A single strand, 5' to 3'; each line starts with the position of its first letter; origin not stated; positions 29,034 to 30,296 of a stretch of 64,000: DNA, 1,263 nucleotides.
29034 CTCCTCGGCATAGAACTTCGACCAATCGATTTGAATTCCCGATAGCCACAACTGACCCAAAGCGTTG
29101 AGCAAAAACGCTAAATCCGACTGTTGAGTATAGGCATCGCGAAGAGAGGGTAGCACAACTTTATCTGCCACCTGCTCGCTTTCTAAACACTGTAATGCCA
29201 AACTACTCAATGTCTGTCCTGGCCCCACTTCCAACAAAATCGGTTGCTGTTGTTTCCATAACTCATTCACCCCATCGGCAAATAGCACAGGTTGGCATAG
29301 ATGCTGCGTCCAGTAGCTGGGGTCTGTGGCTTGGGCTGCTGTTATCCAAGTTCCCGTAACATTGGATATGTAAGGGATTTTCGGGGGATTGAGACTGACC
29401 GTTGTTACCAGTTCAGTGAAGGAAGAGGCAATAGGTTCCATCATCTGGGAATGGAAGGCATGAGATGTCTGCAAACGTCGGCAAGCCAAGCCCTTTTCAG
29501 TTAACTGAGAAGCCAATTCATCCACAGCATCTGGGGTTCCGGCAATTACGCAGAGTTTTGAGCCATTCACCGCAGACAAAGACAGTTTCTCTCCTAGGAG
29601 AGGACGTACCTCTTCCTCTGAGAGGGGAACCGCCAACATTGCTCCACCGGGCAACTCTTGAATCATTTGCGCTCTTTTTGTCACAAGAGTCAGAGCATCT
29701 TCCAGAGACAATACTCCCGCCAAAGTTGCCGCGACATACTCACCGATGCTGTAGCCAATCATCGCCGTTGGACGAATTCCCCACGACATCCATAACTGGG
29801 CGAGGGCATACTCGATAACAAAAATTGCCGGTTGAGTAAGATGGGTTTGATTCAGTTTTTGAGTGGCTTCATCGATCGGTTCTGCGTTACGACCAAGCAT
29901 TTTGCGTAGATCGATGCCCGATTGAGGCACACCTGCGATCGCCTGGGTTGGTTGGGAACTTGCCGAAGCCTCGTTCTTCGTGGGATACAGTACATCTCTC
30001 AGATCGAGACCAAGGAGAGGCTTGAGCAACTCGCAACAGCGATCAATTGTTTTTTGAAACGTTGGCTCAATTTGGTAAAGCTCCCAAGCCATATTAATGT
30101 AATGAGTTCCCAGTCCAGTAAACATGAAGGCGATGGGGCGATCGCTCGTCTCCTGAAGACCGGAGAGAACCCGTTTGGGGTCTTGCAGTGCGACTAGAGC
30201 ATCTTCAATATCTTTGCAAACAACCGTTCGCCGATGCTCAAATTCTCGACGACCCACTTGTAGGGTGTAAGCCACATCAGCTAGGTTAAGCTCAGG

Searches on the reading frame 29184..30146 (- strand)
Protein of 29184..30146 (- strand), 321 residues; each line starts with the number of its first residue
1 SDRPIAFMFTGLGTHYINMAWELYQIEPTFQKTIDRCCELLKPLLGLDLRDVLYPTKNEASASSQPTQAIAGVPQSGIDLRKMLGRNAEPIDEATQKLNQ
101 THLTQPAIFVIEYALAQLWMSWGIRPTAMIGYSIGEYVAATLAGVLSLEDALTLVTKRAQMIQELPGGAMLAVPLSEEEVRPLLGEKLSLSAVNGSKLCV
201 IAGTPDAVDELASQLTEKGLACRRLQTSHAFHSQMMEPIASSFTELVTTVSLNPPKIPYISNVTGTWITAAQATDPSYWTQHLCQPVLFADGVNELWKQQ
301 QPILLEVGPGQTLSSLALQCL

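Call 22: search_solved_structures(query=window:29184-30146:-, max_evalue=1e-10)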
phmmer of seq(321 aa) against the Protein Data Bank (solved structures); distinct sequences matched with E-value up to 1e-10: 107 (the best 60 are shown).
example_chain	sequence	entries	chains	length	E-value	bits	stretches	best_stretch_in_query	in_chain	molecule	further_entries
4qbu_A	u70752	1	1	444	5.1e-74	252.7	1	91-318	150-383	ZmaA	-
5yda_A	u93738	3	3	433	4.2e-73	249.6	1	107-317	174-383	PKS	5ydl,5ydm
8xjy_A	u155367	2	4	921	3.8e-67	230.1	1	93-316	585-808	Polyketide synthase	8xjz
8xju_A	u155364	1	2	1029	4.7e-67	229.8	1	93-316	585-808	Polyketide synthase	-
4mz0_A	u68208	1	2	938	2.6e-63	217.5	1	97-321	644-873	CurL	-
9iyw_A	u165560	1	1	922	5.7e-58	200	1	5-321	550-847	Polyketide synthase,GfsA KSQ-AncAT chimeric protein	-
6iyo_A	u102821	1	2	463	4.6e-54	187.1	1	96-319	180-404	Type I modular polyketide synthase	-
11sz_A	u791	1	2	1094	5.5e-49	170.5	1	94-319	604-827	6-deoxyerythronolide-B synthase, Erythronolide synthase EryA2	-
8in9_A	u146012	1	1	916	1.7e-48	168.8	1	94-321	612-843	Polyketide synthase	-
7vee_A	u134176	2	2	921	1.8e-48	168.8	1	94-321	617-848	Polyketide synthase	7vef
9pc6_A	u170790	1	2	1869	1.5e-38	136.2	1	98-309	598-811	6-deoxyerythronolide-B synthase,RifR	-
8tpw_A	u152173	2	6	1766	1.6e-38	136.1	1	98-311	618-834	EryAII,EryAII,EryAII,EryAII,6-deoxyerythronolide-B synthase EryA3, modules 5 and 6 | EryAII,EryAII,EryAII,6-deoxyerythronolide-B synthase EryA3, modules 5 and 6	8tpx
9pat_A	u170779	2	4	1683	3.5e-38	135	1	98-309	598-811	6-deoxyerythronolide-B synthase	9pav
9pat_C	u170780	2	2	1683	3.5e-38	135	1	98-309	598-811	6-deoxyerythronolide-B synthase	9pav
7m7i_B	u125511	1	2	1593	3.8e-38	134.9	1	94-312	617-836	EryAI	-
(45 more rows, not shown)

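Call 73: find_homologous_proteins(query=window:29184-30146:-, max_evalue=1e-20)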
Query seq(321 aa) (321 aa): 1452 proteins with E <= 1e-20 among 5165 candidates; the best 120 are listed.
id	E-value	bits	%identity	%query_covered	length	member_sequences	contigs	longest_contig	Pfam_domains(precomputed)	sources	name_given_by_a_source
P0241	3.8e-142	491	70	100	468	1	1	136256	PF22336.3,PF22621.3,PF00698.27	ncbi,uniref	ncbi:acyltransferase domain-containing protein [Nostoc sp.]|uniref:acyltransferase domain-containing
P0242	8.2e-142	490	69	100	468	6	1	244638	PF22336.3,PF22621.3,PF00698.27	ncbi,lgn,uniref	ncbi:MAG: acyltransferase domain-containing protein [Nostoc sp.]|uniref:acyltransferase domain-conta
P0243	1.3e-139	483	69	100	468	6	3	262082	PF22336.3,PF22621.3,PF00698.27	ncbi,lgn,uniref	ncbi:MAG: acyltransferase domain-containing protein [Nostoc sp.]|uniref:acyltransferase domain-conta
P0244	1.4e-139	483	69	100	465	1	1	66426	PF22336.3,PF22621.3,PF00698.27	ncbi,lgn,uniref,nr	ncbi:acyltransferase domain-containing protein [Dendronalium sp. ChiSLP03b]|uniref:acyltransferase d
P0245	2.3e-139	482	69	99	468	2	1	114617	PF22336.3,PF22621.3,PF00698.27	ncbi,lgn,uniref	ncbi:MAG: acyltransferase domain-containing protein [Nostoc sp.]|uniref:acyltransferase domain-conta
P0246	2.5e-139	482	69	100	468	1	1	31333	PF22336.3,PF22621.3,PF00698.27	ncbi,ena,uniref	ncbi:acyltransferase domain-containing protein [uncultured Nostoc sp.]|uniref:acyltransferase domain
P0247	4.7e-139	481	69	100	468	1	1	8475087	PF22336.3,PF22621.3,PF00698.27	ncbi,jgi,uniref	ncbi:acyltransferase domain-containing protein [Nostoc sp. DSM 114167]|jgi:acyl transferase domain-c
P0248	1.6e-138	479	69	100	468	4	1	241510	PF22336.3,PF22621.3,PF00698.27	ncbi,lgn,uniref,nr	ncbi:6-deoxyerythronolide-B synthase [Nostoc punctiforme NIES-2108]|uniref:6-deoxyerythronolide-B sy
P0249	1.6e-138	479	68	100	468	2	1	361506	PF22336.3,PF22621.3,PF00698.27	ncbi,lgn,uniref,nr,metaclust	ncbi:acyltransferase domain-containing protein [Fischerella sp. PCC 9605]|uniref:acyltransferase dom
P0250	4.2e-138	478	68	99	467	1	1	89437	PF22336.3,PF22621.3,PF00698.27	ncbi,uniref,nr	ncbi:acyltransferase domain-containing protein [Nostoc sp. UHCC 0252]|uniref:acyltransferase domain-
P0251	6.2e-138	477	68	100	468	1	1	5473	PF22336.3,PF22621.3,PF00698.27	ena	-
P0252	1.6e-137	476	68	100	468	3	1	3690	PF22336.3,PF22621.3,PF00698.27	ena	-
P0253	3.3e-137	475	68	99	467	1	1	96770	PF22336.3,PF22621.3,PF00698.27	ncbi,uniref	ncbi:MAG: acyltransferase domain-containing protein [Nostoc sp.]|uniref:acyltransferase domain-conta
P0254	3.5e-137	475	68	100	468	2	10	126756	PF22336.3,PF22621.3,PF00698.27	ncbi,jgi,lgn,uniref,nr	ncbi:MAG: acyltransferase domain-containing protein [Fischerella sp.]|jgi:acyl transferase domain-co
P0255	8.9e-137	474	68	100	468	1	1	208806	PF22336.3,PF22621.3,PF00698.27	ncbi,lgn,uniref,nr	ncbi:MAG: acyltransferase domain-containing protein [Nostoc sp. DedQUE04]|uniref:acyltransferase dom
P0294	8.3e-107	375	58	98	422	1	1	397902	PF00698.27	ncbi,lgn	ncbi:acyltransferase domain-containing protein [Actinomadura keratinilytica]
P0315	1.1e-101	358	55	99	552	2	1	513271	PF00550.32,PF00698.27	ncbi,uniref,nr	ncbi:acyltransferase domain-containing protein [Polyangium sp. 6x1]|uniref:acyltransferase domain-co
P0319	3.2e-101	357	54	99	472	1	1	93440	PF22621.3,PF00698.27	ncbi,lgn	ncbi:MAG: acyltransferase domain-containing protein [Chloroflexota bacterium]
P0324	1.1e-100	355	52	99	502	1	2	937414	PF22336.3,PF22621.3,PF00698.27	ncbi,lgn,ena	-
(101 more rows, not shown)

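Call 75: find_encoding_contigs(protein=P0294, flank=8000, max_places=1)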
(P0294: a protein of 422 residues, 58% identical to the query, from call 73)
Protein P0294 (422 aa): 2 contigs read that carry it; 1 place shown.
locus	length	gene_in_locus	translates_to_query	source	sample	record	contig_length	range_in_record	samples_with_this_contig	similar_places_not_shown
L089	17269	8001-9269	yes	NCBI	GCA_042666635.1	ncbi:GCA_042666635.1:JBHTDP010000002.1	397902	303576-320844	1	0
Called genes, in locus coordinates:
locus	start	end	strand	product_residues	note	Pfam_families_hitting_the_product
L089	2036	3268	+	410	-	PF01408:GFO_IDH_MocA, PF22725:GFO_IDH_MocA_C3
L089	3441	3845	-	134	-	PF05368:NmrA (weak), PF13460:NAD_binding_10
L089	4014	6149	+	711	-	PF01381:HTH_3 (weak)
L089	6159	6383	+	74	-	-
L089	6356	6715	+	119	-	-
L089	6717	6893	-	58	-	PF03621:MbtH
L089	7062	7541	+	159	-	PF00975:Thioesterase, PF12697:Abhydrolase_6 (weak)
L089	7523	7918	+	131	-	-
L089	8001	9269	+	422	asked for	PF00698:Acyl_transf_1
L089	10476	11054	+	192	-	PF00070:Pyr_redox (weak), PF02737:3HCDH_N, PF03446:NAD_binding_2 (weak), PF07992:Pyr_redox_2 (weak)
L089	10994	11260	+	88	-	PF00725:3HCDH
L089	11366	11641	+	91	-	PF00550:PP-binding (weak)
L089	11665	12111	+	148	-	PF02771:Acyl-CoA_dh_N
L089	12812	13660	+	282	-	PF12689:Acid_PPase (faint), PF00702:Hydrolase (faint)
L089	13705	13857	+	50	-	-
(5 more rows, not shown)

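Call 76: find_encoding_contigs(protein=P0315, flank=8000, max_places=1)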
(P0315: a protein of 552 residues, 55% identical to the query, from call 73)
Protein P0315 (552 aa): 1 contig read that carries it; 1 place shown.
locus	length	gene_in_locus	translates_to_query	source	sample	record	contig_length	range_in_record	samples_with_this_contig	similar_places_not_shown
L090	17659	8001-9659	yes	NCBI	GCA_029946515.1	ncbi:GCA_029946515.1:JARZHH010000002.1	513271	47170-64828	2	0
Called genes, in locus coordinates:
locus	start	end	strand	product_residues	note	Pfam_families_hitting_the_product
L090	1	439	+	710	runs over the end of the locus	-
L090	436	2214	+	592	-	PF00483:NTP_transferase, PF12804:NTP_transf_3, PF00702:Hydrolase (weak), PF13242:Hydrolase_like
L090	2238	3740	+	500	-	PF08323:Glyco_transf_5, PF13439:Glyco_transf_4 (faint), PF00534:Glycos_transf_1, PF13692:Glyco_trans_1_4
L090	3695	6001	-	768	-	PF04389:Peptidase_M28, PF05343:Peptidase_M42 (faint), PF01546:Peptidase_M20 (weak)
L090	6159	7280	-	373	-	PF08240:ADH_N, PF00107:ADH_zinc_N, PF13602:ADH_zinc_N_2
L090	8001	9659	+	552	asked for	PF00698:Acyl_transf_1, PF00550:PP-binding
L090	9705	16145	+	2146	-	PF00501:AMP-binding, PF00550:PP-binding, PF00668:Condensation, PF00501:AMP-binding, PF00296:Bac_luciferase, PF00501:AMP-binding, PF13193:AMP-binding_C, PF00550:PP-binding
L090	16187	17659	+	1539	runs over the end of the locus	PF00109:ketoacyl-synt, PF02801:Ketoacyl-synt_C, PF16197:KAsynt_C_assoc, PF22336:RhiE-like_linker, PF22621:CurL-like_PKS_C, PF00698:Acyl_transf_1, PF21394:Beta-ketacyl_N, PF00106:adh_short, +3 more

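Call 77: find_encoding_contigs(protein=P0319, flank=8000, max_places=1)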
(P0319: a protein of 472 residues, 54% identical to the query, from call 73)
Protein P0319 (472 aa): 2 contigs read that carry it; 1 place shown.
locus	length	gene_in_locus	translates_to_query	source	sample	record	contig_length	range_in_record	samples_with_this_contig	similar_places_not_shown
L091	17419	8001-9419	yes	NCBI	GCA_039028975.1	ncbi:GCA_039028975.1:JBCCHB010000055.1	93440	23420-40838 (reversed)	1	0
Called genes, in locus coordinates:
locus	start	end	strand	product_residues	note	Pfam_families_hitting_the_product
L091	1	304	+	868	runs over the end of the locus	PF02861:Clp_N, PF23569:NBD_SMAX1, PF00004:AAA, PF17871:AAA_lid_9, PF00004:AAA, PF07724:AAA_2, PF07728:AAA_5, PF10431:ClpB_D2-small, +12 more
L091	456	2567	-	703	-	PF13623:SurA_N_2, PF13624:SurA_N_3, PF13616:Rotamase_3, PF00639:Rotamase, PF13145:Rotamase_2 (weak)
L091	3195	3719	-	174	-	PF01084:Ribosomal_S18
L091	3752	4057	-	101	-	PF01250:Ribosomal_S6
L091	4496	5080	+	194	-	PF04955:HupE_UreJ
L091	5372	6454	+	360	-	PF14486:DUF4432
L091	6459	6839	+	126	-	PF06170:DUF983 (weak)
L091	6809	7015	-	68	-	-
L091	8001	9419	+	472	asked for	PF22621:CurL-like_PKS_C (weak), PF00698:Acyl_transf_1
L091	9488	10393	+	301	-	PF02254:TrkA_N (weak), PF02737:3HCDH_N, PF03446:NAD_binding_2 (weak), PF03807:F420_oxidored (faint), PF00725:3HCDH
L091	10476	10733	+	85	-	-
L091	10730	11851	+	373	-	PF02771:Acyl-CoA_dh_N, PF02770:Acyl-CoA_dh_M, PF00441:Acyl-CoA_dh_1, PF08028:Acyl-CoA_dh_2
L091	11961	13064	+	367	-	PF00702:Hydrolase (faint), PF12689:Acid_PPase (faint)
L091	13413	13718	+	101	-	PF00550:PP-binding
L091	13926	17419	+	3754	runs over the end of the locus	PF00501:AMP-binding, PF23024:AMP-dom_DIP2-like, PF00550:PP-binding, PF00109:ketoacyl-synt, PF02801:Ketoacyl-synt_C, PF16197:KAsynt_C_assoc, PF22621:CurL-like_PKS_C, PF00698:Acyl_transf_1, +8 more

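Call 78: find_encoding_contigs(protein=P0324, flank=8000, max_places=1)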
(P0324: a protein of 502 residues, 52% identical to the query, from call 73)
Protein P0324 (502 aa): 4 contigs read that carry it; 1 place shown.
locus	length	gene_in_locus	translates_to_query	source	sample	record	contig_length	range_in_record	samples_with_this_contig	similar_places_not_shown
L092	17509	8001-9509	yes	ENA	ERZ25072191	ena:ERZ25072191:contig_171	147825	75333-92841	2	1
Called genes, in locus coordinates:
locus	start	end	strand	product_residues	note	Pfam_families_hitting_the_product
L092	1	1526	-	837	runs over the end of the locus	PF03781:FGE-sulfatase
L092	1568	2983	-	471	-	PF19936:DUF6399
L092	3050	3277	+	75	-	-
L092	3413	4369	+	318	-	PF13439:Glyco_transf_4, PF13579:Glyco_trans_4_4, PF20706:GT4-conflict (weak), PF00534:Glycos_transf_1, PF13692:Glyco_trans_1_4, PF13524:Glyco_trans_1_2 (weak)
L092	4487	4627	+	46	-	-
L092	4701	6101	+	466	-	PF06782:UPF0236 (faint)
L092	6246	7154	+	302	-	PF13439:Glyco_transf_4, PF13579:Glyco_trans_4_4, PF20706:GT4-conflict (weak), PF00534:Glycos_transf_1, PF13692:Glyco_trans_1_4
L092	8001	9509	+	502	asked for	PF22336:RhiE-like_linker, PF22621:CurL-like_PKS_C, PF00698:Acyl_transf_1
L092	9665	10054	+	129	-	PF06339:Ectoine_synth, PF07883:Cupin_2 (weak)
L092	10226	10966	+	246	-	PF19798:Sulfotransfer_5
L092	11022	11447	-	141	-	PF01609:DDE_Tnp_1 (faint)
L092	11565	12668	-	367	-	PF01609:DDE_Tnp_1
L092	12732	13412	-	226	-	PF01609:DDE_Tnp_1 (faint)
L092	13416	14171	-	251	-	PF01609:DDE_Tnp_1, PF13546:DDE_5 (weak)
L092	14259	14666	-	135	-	PF13546:DDE_5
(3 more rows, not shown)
